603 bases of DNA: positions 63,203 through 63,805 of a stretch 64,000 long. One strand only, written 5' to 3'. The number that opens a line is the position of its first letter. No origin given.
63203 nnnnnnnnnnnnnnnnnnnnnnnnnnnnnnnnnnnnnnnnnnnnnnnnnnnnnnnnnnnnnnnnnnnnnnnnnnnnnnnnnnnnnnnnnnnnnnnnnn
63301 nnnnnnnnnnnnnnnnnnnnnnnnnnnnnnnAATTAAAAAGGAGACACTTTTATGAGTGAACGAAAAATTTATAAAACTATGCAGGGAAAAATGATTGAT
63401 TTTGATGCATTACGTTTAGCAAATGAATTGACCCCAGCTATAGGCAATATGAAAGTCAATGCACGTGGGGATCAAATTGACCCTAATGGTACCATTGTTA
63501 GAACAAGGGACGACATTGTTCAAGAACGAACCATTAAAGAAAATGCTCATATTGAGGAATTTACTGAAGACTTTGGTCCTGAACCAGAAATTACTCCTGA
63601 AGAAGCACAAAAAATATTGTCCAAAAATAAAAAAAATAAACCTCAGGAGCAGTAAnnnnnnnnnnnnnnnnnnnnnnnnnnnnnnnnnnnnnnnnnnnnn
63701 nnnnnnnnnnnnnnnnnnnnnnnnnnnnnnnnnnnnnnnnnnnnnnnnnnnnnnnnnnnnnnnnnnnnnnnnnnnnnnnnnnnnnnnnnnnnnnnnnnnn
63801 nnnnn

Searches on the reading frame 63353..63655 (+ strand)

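Call 20: search_protein_families(library=phrogs, proteins=[window:63353-63655:+], max_evalue=0.00001)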
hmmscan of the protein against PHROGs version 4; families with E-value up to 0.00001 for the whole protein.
window:63353-63655:+ (100 aa): 1 family
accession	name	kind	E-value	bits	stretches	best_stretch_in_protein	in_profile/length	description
phrog_14844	-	unknown function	1.2e-12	49.2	1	8-60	5-57/115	-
